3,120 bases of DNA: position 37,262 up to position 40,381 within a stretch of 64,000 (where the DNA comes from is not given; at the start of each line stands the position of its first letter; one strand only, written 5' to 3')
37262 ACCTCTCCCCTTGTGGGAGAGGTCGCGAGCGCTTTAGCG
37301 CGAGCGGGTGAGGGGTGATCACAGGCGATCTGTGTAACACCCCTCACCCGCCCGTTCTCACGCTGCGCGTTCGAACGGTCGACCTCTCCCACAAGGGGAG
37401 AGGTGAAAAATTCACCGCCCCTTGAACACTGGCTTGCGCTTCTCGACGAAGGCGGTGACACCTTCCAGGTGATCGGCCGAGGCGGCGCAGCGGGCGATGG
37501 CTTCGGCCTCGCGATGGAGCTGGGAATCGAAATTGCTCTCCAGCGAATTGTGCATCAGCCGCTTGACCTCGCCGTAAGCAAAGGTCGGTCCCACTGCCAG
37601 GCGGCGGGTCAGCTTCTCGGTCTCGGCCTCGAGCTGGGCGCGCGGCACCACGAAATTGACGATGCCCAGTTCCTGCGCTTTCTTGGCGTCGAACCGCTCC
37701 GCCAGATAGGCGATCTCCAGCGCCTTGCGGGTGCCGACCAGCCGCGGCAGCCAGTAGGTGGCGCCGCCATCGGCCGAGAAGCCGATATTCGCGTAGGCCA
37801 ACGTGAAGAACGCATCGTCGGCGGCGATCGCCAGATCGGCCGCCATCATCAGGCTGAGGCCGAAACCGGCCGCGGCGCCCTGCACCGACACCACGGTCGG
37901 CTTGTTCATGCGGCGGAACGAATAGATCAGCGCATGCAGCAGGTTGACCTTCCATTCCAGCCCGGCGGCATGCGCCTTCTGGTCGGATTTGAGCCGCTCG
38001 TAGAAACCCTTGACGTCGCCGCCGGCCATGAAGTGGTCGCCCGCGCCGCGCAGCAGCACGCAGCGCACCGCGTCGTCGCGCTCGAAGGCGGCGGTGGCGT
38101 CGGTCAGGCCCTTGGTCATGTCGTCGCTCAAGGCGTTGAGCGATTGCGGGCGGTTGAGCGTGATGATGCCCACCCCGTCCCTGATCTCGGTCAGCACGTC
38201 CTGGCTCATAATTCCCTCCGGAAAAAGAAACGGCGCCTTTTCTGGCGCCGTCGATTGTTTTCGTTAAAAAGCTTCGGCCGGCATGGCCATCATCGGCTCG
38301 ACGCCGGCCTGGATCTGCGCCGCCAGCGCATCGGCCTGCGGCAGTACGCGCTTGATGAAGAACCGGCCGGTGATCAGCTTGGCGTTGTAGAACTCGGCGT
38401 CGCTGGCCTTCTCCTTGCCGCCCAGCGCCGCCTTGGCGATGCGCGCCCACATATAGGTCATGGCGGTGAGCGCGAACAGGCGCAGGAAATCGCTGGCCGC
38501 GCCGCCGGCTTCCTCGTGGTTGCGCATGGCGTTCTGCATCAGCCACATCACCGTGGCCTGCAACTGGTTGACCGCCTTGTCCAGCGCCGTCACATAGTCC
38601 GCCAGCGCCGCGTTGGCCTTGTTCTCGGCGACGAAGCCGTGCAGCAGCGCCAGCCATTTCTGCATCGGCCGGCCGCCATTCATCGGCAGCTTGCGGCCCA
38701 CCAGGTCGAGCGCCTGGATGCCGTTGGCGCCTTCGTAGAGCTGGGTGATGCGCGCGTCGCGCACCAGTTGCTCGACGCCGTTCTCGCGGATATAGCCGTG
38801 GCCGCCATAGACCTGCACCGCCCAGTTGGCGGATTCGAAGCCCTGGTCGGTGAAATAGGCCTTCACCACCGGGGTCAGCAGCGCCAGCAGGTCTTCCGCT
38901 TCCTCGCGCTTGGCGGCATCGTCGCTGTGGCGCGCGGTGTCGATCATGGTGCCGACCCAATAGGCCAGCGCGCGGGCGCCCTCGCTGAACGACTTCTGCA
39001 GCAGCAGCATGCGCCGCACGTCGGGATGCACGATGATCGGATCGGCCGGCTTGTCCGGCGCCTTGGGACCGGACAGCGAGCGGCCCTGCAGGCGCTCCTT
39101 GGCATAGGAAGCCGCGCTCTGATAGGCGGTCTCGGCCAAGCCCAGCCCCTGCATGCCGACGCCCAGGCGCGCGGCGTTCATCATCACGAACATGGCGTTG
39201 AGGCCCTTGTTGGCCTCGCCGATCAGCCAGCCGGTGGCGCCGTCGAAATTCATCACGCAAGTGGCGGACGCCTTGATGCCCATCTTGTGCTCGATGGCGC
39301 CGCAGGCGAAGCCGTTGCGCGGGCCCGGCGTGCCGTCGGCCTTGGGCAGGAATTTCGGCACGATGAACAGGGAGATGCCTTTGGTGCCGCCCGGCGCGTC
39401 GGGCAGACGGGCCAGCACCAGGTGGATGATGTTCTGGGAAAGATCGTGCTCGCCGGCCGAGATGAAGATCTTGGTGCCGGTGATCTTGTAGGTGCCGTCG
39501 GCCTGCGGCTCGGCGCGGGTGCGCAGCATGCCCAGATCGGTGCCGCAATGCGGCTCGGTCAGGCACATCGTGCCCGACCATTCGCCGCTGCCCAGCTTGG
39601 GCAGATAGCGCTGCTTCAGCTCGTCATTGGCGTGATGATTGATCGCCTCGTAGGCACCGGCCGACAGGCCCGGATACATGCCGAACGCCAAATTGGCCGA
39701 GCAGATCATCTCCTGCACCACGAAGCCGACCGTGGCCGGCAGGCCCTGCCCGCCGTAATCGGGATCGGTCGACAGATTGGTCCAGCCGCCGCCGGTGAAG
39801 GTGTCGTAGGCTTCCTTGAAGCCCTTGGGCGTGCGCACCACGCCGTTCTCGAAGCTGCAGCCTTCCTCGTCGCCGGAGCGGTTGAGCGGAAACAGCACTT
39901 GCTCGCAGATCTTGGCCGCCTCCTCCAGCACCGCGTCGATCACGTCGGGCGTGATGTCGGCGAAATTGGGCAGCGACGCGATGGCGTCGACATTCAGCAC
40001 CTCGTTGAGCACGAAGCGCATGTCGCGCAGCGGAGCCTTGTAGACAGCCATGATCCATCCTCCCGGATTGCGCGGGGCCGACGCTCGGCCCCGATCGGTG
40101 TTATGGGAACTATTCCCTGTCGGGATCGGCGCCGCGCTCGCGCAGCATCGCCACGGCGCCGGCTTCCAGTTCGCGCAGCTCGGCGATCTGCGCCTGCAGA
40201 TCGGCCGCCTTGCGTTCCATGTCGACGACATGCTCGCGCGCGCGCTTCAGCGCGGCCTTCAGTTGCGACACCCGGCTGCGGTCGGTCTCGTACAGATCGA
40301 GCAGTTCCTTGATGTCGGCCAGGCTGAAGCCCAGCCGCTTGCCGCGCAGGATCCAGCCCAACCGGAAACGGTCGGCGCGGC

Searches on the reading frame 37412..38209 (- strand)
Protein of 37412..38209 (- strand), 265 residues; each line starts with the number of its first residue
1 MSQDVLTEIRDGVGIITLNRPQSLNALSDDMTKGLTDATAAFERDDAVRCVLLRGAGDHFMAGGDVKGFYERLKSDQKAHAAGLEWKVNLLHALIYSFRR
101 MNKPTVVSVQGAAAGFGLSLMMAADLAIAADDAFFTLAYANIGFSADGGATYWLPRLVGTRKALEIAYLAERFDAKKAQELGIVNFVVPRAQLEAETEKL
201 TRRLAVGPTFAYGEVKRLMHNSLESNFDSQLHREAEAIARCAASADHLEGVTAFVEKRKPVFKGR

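Call 67: search_protein_families(library=pfam, proteins=[window:37412-38209:-], max_evalue=0.00001)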
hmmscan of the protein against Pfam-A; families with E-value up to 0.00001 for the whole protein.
window:37412-38209:- (265 aa): 2 families
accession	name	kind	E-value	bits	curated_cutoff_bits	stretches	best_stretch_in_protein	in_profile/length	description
PF00378.25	ECH_1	-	1.3e-56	192.2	27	1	9-264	2-250/251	Enoyl-CoA hydratase/isomerase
PF16113.10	ECH_2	-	5.5e-40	138.3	27.2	1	13-256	1-239/335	Enoyl-CoA hydratase/isomerase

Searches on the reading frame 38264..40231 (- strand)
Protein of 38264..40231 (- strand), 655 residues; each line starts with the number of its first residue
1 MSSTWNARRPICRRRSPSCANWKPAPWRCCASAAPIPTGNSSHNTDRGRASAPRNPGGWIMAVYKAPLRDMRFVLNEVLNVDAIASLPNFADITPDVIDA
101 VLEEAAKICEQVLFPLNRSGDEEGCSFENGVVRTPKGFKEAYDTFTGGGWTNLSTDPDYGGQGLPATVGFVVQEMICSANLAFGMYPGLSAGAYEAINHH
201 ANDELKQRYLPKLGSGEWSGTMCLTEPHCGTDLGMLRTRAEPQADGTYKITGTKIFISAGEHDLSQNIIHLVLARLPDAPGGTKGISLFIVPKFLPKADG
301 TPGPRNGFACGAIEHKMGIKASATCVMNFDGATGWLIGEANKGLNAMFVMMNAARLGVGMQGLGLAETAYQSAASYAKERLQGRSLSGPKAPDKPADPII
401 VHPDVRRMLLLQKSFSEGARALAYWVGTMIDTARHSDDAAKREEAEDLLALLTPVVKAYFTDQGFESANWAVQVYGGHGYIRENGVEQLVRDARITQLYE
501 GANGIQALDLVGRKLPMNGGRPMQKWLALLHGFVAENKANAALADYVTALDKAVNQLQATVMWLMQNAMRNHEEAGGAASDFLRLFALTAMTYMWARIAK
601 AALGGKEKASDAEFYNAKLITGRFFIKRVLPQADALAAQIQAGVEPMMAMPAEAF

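Call 38: search_protein_families(library=pfam, proteins=[window:38264-40231:-], max_evalue=0.00001)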
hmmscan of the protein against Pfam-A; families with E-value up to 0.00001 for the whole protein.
window:38264-40231:- (655 aa): 6 families
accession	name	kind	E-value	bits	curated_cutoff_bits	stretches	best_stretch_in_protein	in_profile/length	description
PF12806.12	Acyl-CoA_dh_C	-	4.8e-31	107.9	30.3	1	528-651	3-124/124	Acetyl-CoA dehydrogenase C-terminal like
PF00441.29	Acyl-CoA_dh_1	-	7.6e-19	68.8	22.4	1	341-510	1-145/150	Acyl-CoA dehydrogenase, C-terminal domain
PF02770.24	Acyl-CoA_dh_M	-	1.8e-13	50.9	33.3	1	222-330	2-95/97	Acyl-CoA dehydrogenase, middle domain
PF02771.21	Acyl-CoA_dh_N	-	4.8e-11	43.5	22.9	1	101-217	7-113/113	Acyl-CoA dehydrogenase, N-terminal domain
PF22924.1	ACOX_C_alpha1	-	1.4e-09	38.4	27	1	351-505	4-159/169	Acyl-CoA oxidase, C-alpha1 domain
PF08028.16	Acyl-CoA_dh_2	-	1.1e-06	29.4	22.7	1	357-503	2-133/134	Acyl-CoA dehydrogenase, C-terminal domain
